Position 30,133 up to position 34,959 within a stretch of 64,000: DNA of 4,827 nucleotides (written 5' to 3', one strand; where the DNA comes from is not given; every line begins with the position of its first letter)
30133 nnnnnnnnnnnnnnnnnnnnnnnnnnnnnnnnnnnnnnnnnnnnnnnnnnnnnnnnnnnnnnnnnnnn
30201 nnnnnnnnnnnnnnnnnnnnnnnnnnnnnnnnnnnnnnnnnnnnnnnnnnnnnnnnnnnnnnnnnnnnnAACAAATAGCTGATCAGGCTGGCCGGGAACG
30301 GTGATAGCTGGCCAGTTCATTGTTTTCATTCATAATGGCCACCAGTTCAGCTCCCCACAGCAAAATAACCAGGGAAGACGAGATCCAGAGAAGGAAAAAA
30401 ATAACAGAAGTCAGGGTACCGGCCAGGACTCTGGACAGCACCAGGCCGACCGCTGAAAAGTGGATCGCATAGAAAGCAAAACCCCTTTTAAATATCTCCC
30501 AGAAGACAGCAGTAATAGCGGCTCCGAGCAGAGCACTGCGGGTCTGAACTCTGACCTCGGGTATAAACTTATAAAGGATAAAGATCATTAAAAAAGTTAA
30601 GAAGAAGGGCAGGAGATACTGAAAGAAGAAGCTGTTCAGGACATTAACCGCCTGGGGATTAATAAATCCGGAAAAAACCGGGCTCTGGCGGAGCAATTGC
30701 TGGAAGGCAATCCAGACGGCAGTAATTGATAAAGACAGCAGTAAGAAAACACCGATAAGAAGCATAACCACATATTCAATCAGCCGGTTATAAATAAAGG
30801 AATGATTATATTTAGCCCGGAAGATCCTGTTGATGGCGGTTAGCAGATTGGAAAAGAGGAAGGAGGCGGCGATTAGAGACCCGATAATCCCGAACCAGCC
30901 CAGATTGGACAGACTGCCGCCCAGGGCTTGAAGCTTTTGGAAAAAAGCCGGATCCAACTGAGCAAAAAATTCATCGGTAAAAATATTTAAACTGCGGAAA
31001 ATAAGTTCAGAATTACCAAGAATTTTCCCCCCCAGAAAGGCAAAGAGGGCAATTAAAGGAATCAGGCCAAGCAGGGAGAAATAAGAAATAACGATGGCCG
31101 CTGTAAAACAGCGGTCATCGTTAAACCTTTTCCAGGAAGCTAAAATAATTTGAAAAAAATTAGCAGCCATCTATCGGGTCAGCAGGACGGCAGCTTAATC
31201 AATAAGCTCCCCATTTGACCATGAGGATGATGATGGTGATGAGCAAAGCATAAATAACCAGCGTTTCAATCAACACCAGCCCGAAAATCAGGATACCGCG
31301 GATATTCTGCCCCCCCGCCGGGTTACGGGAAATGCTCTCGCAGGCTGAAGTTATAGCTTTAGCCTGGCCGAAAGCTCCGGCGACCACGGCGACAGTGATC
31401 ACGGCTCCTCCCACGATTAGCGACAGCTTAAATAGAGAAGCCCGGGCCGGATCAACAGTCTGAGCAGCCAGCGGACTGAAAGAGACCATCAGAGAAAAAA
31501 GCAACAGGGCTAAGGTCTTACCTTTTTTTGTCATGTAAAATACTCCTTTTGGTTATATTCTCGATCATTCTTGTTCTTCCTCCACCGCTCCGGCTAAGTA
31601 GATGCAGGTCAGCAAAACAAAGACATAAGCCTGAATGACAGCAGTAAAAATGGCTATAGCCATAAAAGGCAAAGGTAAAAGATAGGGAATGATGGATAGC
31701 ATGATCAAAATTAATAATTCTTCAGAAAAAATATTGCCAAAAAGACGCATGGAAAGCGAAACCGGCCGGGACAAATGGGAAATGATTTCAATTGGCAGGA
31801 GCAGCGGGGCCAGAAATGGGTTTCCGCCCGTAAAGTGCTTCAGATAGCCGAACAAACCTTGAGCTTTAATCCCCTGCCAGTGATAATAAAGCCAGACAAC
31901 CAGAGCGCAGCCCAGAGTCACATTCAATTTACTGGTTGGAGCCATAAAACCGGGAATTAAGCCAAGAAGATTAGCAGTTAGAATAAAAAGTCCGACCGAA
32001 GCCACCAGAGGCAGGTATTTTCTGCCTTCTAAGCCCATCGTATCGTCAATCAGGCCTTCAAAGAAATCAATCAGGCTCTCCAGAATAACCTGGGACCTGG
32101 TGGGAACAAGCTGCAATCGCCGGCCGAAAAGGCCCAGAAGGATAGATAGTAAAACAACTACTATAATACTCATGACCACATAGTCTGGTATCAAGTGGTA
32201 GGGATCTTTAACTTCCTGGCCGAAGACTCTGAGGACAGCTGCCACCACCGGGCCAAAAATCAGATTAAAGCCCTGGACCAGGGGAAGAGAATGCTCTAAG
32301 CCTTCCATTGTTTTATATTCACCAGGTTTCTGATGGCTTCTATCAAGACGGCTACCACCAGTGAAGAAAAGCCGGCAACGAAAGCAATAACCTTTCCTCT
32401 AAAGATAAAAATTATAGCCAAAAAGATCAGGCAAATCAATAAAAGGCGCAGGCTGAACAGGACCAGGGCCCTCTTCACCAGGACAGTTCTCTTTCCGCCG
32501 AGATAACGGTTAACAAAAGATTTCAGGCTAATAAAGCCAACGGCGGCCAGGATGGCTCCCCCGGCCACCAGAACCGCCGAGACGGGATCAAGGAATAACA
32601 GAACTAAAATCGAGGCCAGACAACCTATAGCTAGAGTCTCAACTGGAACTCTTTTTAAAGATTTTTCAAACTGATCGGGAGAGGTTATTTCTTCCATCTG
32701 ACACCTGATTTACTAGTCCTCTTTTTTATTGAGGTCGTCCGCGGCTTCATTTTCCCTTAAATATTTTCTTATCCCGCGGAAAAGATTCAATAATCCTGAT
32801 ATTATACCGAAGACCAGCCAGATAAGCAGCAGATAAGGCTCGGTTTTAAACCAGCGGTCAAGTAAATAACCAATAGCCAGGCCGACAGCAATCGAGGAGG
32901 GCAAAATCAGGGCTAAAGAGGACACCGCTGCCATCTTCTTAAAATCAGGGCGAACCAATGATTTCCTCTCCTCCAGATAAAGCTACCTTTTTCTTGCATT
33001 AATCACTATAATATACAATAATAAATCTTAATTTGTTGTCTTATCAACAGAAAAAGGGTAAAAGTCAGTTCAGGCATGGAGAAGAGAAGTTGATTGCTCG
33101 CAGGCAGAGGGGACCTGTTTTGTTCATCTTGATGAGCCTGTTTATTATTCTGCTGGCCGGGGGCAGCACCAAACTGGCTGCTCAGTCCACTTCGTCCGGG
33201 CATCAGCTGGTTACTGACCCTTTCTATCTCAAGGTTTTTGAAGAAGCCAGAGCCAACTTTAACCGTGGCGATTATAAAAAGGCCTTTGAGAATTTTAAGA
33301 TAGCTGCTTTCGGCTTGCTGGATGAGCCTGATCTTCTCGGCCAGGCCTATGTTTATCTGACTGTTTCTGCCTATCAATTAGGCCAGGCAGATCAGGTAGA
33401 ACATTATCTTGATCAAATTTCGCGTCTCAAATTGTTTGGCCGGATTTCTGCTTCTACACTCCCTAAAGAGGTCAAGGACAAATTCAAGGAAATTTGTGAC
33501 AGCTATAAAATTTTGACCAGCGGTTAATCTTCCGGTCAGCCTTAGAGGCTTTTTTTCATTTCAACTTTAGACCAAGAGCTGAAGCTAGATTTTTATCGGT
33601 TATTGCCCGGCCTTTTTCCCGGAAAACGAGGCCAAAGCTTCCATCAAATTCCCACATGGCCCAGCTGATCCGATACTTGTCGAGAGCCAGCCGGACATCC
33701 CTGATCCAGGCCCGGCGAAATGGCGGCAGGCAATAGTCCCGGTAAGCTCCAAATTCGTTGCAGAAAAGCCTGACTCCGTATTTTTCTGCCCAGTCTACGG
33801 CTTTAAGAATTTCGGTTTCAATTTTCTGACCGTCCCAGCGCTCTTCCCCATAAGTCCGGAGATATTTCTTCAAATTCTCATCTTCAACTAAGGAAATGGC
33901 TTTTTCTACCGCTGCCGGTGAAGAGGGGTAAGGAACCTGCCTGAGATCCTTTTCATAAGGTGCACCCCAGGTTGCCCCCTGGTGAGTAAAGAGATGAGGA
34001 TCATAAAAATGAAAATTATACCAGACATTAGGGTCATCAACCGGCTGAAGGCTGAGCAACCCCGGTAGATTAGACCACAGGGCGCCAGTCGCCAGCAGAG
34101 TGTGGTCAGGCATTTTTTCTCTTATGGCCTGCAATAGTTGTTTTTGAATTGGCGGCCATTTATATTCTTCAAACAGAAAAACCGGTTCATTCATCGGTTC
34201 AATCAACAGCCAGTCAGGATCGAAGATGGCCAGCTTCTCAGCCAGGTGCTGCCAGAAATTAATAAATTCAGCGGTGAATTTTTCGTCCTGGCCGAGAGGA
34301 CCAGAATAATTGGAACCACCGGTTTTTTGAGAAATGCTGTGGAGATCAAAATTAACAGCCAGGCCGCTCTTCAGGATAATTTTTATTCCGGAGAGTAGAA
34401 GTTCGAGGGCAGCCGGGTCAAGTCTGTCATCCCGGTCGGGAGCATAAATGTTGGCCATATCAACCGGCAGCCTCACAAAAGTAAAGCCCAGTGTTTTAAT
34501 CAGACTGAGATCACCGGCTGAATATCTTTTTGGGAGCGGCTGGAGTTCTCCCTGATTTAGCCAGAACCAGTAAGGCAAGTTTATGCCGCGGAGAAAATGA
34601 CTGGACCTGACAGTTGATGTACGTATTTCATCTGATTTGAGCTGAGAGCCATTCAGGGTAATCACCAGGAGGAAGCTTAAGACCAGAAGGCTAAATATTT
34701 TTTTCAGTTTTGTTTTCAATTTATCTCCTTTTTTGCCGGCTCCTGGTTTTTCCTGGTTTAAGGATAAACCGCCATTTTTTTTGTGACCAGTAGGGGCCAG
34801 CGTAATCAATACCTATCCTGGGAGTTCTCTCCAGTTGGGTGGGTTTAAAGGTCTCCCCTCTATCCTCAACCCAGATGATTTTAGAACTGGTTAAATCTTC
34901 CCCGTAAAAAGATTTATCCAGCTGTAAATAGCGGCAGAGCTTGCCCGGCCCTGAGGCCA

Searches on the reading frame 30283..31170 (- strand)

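Call 35: search_protein_families(library=pfam, proteins=[window:30283-31170:-], max_evalue=0.00001)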
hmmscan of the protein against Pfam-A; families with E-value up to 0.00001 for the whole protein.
window:30283-31170:- (295 aa): 1 family
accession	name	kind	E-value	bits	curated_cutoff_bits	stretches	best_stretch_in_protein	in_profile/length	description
PF03631.20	Virul_fac_BrkB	-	4.9e-37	128.4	33.7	1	18-282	2-257/259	Virulence factor BrkB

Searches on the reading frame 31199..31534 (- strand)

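Call 106: search_protein_families(library=pfam, proteins=[window:31199-31534:-], max_evalue=0.001)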
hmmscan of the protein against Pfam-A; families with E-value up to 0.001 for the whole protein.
window:31199-31534:- (111 aa): 1 family
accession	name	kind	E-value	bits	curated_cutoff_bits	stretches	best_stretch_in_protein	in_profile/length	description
PF00137.26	ATP-synt_C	-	4.6e-10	40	24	1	43-103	4-60/60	ATP synthase subunit C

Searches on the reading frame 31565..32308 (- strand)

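Call 58: search_protein_families(library=pfam, proteins=[window:31565-32308:-], max_evalue=0.00001)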
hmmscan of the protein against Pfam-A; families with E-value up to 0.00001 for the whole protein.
window:31565-32308:- (247 aa): 1 family
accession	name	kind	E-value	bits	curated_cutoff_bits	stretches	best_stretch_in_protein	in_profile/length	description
PF00119.25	ATP-synt_A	-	1.3e-55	189.1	33.9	1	45-238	2-216/217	ATP synthase A chain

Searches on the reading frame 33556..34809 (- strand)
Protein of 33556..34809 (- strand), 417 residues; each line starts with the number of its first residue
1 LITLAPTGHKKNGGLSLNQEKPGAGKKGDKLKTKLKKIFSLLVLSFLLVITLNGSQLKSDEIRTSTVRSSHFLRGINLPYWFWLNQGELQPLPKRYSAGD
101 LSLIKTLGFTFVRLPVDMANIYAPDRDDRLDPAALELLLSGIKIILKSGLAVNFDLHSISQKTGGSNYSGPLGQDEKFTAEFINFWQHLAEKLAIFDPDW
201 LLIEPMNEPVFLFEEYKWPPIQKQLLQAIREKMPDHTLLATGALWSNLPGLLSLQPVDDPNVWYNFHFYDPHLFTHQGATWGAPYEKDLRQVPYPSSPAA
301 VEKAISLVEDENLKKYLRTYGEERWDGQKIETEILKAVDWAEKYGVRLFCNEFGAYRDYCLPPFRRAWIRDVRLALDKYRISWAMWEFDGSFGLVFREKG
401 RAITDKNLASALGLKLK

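Call 35: search_protein_families(library=pfam, proteins=[window:33556-34809:-], max_evalue=0.00001)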
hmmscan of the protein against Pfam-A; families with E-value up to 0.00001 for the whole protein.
window:33556-34809:- (417 aa): 1 family
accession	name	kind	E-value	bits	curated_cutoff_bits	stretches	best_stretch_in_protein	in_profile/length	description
PF00150.24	Cellulase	-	2.9e-25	89.7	23.5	1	101-388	27-268/272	Cellulase (glycosyl hydrolase family 5)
